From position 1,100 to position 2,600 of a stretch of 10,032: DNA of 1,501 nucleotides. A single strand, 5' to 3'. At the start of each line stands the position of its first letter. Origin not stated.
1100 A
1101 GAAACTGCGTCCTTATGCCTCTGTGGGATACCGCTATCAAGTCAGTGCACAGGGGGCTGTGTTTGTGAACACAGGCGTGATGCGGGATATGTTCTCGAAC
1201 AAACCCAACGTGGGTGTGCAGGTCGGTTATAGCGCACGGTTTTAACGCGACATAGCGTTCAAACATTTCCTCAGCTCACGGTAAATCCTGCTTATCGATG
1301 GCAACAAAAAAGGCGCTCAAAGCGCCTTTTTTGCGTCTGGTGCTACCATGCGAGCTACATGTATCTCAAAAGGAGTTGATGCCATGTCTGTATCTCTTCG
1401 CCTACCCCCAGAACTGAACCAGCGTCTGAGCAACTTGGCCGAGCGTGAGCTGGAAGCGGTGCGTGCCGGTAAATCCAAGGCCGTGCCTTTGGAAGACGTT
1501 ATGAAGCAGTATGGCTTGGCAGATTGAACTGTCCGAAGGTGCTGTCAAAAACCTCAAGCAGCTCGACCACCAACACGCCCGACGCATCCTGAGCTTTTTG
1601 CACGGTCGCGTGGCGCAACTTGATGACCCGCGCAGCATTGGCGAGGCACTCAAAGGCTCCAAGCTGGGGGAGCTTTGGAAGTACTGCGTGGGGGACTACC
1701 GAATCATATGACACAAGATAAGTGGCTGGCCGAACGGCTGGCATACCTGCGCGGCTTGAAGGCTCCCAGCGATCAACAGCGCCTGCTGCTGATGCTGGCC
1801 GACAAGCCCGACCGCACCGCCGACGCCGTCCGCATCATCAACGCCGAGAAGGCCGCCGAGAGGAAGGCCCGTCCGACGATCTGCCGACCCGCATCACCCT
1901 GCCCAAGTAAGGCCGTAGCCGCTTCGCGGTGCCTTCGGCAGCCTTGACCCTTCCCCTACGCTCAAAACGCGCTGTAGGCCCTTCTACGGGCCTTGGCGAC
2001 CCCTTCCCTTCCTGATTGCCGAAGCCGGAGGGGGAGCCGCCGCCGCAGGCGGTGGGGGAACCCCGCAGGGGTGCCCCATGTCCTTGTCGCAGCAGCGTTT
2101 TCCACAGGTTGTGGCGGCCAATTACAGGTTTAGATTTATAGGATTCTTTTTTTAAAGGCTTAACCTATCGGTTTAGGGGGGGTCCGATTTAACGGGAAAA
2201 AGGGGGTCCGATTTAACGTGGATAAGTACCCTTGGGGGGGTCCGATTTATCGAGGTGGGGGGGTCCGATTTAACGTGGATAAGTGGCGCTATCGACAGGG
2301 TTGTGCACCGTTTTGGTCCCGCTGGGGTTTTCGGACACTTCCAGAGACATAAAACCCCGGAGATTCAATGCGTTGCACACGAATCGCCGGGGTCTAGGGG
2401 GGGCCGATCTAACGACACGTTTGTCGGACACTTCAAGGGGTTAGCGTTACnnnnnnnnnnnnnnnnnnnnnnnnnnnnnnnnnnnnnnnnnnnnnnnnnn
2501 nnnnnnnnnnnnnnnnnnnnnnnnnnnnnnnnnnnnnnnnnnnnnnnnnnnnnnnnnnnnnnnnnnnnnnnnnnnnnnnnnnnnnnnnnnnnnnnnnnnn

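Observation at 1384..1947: Toxin-antitoxin module with intact antitoxin but toxin truncated and translationally fused to a new small ORF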

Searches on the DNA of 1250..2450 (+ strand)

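Call 3: search_dna_similar(query=window:1250-2450:+, collection=plasmids, mode=near, max_rows=30)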
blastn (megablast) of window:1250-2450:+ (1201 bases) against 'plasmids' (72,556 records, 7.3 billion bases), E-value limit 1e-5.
Records with a match: 31; places in all: 35; records where one place covers at least 80% of the query: 2.
Best place of each record, by identity: >=99% 5; 95-99% 14; 90-95% 10; 80-90% 2.
By first word of the organism name: Escherichia 5; Comamonas 4; Citrobacter 3; Klebsiella 3; Burkholderia 3; Serratia 2; Enterobacter 2; Xanthomonas 2; Agrobacterium 1; Paracoccus 1; and 5 more.
By predicted mobility (MOB-suite, as given by PLSDB): mobilizable 21; non-mobilizable 10.
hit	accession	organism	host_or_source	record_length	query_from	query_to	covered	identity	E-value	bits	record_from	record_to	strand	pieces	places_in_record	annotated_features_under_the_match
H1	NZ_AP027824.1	Escherichia coli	Homo sapiens,whole organism,feces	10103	1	1201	100%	99.9%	0e+0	2213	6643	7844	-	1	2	hypothetical protein (x2) | replication protein RepA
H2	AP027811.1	Escherichia coli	Homo sapiens,whole organism,feces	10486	1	1201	100%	97.3%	0e+0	2019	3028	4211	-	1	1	hypothetical protein (x4)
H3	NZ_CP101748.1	Comamonas sp. C11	mixed culture,wastewater treatment plant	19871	19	458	37%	94.7%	7e-125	699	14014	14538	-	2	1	TraY domain-containing protein | type II toxin-antitoxin system RelE/ParE family toxin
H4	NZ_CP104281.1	Comamonas aquatica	-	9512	42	458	35%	93.9%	2e-111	646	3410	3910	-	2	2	TraY domain-containing protein | type II toxin-antitoxin system RelE/ParE family toxin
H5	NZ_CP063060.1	Comamonas thiooxydans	Homo sapiens,whole genome ...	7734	42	458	35%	93.9%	2e-111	646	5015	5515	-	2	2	TraY domain-containing protein | type II toxin-antitoxin system RelE/ParE family toxin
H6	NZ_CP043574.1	Comamonas testosteroni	bacterial isolate,biofilm reactor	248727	52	458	34%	92.3%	7e-110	592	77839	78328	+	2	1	TraY domain-containing protein | type II toxin-antitoxin system RelE/ParE family toxin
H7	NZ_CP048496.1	Agrobacterium tumefaciens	walnut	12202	775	1201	36%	83.5%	2e-105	390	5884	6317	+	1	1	replication protein RepA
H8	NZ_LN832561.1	Paracoccus aminovorans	-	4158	459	659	17%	97.7%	1e-48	383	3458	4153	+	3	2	conjugal transfer protein TraD | hypothetical protein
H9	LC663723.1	uncultured bacterium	-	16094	459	622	14%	97.8%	1e-53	314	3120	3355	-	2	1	conjugal transfer protein TraD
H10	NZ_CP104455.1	Raoultella ornithinolytica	whole organism,wastewater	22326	459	622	14%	97.8%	1e-53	314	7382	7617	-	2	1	conjugal transfer protein TraD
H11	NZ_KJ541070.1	Escherichia coli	Homo sapiens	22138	459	622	14%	97.8%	1e-53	314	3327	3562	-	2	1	conjugal transfer protein TraD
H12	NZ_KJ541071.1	Escherichia coli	Homo sapiens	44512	459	622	14%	97.8%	1e-53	314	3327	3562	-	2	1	conjugal transfer protein TraD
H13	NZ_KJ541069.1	Serratia marcescens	Homo sapiens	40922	459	622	14%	97.8%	1e-53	314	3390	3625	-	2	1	conjugal transfer protein TraD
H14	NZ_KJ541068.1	Serratia marcescens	Homo sapiens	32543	459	622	14%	97.8%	1e-53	314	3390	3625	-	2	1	conjugal transfer protein TraD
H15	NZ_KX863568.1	Citrobacter freundii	environmental; wetland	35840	459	622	14%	97.8%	1e-53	314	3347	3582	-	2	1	conjugal transfer protein TraD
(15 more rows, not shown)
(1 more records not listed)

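Call 5: get_annotated_region(hit=H3, flank=2500)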
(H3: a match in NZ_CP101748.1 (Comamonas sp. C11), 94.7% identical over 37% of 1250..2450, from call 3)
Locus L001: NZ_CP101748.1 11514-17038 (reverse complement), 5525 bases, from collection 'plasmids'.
description: Comamonas sp. C11 plasmid unnamed5, complete sequence
organism: Comamonas sp. C11 (NCBI taxid 2966554)
taxonomy: Bacteria; Pseudomonadota; Betaproteobacteria; Burkholderiales; Comamonadaceae; Comamonas; Comamonas sp. C11
host: -; source: mixed culture,wastewater treatment plant; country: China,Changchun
typing (MOB-suite, as given by PLSDB): mobilizable; replicon rep_cluster_1156; relaxase MOBQ
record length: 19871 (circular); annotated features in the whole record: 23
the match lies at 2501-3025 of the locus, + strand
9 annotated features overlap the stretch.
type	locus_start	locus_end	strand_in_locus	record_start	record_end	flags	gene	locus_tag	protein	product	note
CDS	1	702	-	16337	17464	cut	-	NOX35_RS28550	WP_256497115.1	thiolase family protein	-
CDS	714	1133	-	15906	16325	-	-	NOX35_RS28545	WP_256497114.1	hypothetical protein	-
CDS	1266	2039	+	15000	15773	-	-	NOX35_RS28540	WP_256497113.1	IclR family transcriptional regulator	GO:0006355 - regulation of DNA-templated transcription [Evidence IEA]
CDS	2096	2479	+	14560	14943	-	-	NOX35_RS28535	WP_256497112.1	autotransporter outer membrane beta-barrel domain-containing protein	-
CDS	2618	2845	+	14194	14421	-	-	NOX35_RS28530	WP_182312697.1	TraY domain-containing protein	-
CDS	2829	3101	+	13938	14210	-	-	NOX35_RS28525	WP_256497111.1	type II toxin-antitoxin system RelE/ParE family toxin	GO:0030541 - plasmid partitioning [Evidence IEA]; GO:0051290 - protein heterotetramerization [Evidence IEA]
CDS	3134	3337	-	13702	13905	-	-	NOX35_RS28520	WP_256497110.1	hypothetical protein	-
CDS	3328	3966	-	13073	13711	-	parA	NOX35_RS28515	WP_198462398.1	ParA family partition ATPase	-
CDS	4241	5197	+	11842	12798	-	-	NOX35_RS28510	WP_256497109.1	replication initiation protein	-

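Call 6: get_annotated_region(hit=H1, flank=5000)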
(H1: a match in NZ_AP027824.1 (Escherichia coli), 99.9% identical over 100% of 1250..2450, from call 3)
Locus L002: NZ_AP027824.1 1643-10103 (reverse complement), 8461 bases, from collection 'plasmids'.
description: Escherichia coli strain 2017.17.01CC plasmid p2017.17.01CC_2, complete sequence
organism: Escherichia coli (NCBI taxid 562)
taxonomy: Bacteria; Pseudomonadota; Gammaproteobacteria; Enterobacterales; Enterobacteriaceae; Escherichia; Escherichia coli
host: -; source: Homo sapiens,whole organism,feces; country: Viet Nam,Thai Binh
typing (MOB-suite, as given by PLSDB): non-mobilizable; replicon ColRNAI_rep_cluster_1998
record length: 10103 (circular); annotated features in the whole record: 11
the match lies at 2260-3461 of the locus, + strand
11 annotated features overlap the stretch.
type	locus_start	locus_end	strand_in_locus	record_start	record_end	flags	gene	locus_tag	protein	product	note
CDS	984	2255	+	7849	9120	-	-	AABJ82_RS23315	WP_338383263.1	autotransporter domain-containing protein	-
CDS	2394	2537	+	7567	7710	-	-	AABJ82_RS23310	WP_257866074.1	hypothetical protein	-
CDS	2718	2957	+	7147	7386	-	-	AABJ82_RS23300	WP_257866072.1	hypothetical protein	-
CDS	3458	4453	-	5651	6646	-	-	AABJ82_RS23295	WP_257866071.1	replication protein RepA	-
CDS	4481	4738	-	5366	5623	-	-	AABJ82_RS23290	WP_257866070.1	hypothetical protein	-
CDS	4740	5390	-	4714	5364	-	-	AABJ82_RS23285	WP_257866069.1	ParA family protein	-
CDS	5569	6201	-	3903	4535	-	-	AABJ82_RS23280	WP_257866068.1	recombinase family protein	GO:0006310 - DNA recombination [Evidence IEA]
CDS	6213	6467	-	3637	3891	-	-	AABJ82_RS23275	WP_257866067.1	EexN family lipoprotein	-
CDS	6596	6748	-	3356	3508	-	-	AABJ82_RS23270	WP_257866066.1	hypothetical protein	-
CDS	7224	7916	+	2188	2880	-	-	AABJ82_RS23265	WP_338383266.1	replication initiation protein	GO:0006270 - DNA replication initiation [Evidence IEA]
CDS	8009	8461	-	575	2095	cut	-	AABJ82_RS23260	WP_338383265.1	MobA/MobL family protein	-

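Call 7: get_annotated_region(hit=H9, flank=2500)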
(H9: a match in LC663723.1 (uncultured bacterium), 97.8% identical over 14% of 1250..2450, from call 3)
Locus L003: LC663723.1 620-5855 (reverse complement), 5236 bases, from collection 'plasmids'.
description: Uncultured bacterium plasmid pMNBL076-1 DNA, complete sequence
organism: uncultured bacterium (NCBI taxid 77133)
taxonomy: Bacteria; ; ; ; ; ; uncultured bacterium
host: -; source: -; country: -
typing (MOB-suite, as given by PLSDB): mobilizable; replicon rep_cluster_658; relaxase MOBQ
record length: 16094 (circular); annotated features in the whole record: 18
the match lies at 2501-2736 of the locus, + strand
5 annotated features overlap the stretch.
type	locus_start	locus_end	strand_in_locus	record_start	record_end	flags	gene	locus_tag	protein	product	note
CDS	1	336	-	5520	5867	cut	-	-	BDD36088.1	hypothetical protein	-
CDS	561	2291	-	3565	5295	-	-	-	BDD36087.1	MobA/MobL family protein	-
CDS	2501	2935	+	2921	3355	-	-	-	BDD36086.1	conjugal transfer protein TraD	-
CDS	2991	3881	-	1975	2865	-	-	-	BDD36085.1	hypothetical protein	-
CDS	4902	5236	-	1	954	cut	-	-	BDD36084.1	replication protein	-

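Call 9: get_annotated_region(hit=H2, flank=4000)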
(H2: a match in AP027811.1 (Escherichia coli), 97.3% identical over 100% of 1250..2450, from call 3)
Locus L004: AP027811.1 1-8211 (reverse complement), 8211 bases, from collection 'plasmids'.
description: Escherichia coli 2017.12.01CC plasmid p2017.12.01CC_4 DNA, complete sequence
organism: Escherichia coli (NCBI taxid 562)
taxonomy: Bacteria; Pseudomonadota; Gammaproteobacteria; Enterobacterales; Enterobacteriaceae; Escherichia; Escherichia coli
host: -; source: Homo sapiens,whole organism,feces; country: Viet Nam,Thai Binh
typing (MOB-suite, as given by PLSDB): non-mobilizable
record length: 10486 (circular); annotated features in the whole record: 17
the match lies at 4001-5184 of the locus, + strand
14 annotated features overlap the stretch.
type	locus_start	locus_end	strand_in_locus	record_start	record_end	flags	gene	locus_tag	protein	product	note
CDS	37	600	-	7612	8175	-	-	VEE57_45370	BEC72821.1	hypothetical protein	-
CDS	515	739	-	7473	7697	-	-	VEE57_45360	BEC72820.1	hypothetical protein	-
CDS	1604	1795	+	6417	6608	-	-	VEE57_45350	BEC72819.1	hypothetical protein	-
CDS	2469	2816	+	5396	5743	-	-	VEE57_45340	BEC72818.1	hypothetical protein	-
CDS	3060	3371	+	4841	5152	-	-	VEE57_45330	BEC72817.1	hypothetical protein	-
CDS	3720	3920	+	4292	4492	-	-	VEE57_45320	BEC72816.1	hypothetical protein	-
CDS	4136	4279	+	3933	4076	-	-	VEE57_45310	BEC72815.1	hypothetical protein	-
CDS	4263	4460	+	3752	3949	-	-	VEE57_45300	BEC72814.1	hypothetical protein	-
CDS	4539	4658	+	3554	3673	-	-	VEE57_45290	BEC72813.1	hypothetical protein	-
CDS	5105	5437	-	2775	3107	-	-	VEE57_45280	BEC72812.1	hypothetical protein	-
CDS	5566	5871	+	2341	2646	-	-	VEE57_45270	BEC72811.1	hypothetical protein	-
CDS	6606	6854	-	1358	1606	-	-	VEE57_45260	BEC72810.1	hypothetical protein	-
CDS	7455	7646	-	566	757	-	-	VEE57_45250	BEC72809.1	hypothetical protein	-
CDS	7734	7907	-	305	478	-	-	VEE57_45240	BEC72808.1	hypothetical protein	-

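Call 10: get_annotated_region(hit=H8, flank=2000)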
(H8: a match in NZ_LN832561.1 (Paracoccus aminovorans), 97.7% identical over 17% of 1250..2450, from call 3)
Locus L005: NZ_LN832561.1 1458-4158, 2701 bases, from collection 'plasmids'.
description: Paracoccus aminovorans isolate JCM7685 plasmid III, complete sequence
organism: Paracoccus aminovorans (NCBI taxid 34004)
taxonomy: Bacteria; Pseudomonadota; Alphaproteobacteria; Rhodobacterales; Paracoccaceae; Paracoccus; Paracoccus aminovorans
host: -; source: -; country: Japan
typing (MOB-suite, as given by PLSDB): mobilizable; relaxase MOBQ
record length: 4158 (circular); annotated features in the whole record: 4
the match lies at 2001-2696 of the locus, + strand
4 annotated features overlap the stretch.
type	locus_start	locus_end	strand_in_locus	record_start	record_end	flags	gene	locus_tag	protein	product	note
CDS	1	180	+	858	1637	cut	-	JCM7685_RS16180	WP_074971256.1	replication initiation protein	GO:0006270 - DNA replication initiation [Evidence IEA]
CDS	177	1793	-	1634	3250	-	-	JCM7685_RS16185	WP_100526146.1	MobA/MobL family protein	-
CDS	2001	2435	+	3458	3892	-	-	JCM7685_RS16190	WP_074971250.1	conjugal transfer protein TraD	-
CDS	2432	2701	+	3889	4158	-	-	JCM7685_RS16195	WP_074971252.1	hypothetical protein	-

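Call 35: search_dna_similar(query=window:1250-2100:+, collection=ecoli_genomes, mode=near, max_rows=20)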
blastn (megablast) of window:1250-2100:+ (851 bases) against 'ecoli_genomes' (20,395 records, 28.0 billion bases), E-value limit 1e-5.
Records with a match: 1; places in all: 2; records where one place covers at least 80% of the query: 1.
Genomes with a match: 1 of 5426; with a place that covers at least 80% of the query: 1. Places per genome that has any: lowest 2, median 2, highest 2. On chromosomes: 0 places; on plasmids: 2.
Best place of each record, by identity: >=99% 1.
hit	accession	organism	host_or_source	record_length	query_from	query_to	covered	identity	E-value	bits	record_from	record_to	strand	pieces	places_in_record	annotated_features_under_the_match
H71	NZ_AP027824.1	Escherichia coli strain 2017.17.01CC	Homo sapiens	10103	1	851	100%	100.0%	0e+0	1572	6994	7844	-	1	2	hypothetical protein (x2) | type II toxin-antitoxin system RelE family toxin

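Call 36: get_annotated_region(hit=H71, flank=1500)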
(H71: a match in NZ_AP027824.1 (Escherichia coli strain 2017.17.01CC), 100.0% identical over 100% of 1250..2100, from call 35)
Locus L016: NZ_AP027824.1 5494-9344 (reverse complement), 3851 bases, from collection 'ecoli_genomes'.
description: Escherichia coli strain 2017.17.01CC plasmid p2017.17.01CC_2, complete sequence
organism: Escherichia coli strain 2017.17.01CC (NCBI taxid 562)
replicon: plasmid p2017.17.01CC_2; assembly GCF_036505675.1
host: Homo sapiens; source: feces; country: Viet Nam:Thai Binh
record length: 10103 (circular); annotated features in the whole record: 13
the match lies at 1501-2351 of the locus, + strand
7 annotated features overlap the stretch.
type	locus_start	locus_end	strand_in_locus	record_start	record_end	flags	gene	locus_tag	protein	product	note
CDS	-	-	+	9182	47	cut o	-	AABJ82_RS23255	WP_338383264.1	hypothetical protein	-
CDS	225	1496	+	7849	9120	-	-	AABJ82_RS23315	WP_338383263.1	autotransporter domain-containing protein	-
CDS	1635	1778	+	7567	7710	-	-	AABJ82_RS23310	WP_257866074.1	hypothetical protein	-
CDS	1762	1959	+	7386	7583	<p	-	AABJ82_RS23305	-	type II toxin-antitoxin system RelE family toxin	incomplete; partial in the middle of a contig; missing C-terminus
CDS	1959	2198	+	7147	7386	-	-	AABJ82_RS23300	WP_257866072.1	hypothetical protein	-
CDS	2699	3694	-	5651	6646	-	-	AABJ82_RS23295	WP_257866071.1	replication protein RepA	-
CDS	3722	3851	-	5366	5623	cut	-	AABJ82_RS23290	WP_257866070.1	ribbon-helix-helix protein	-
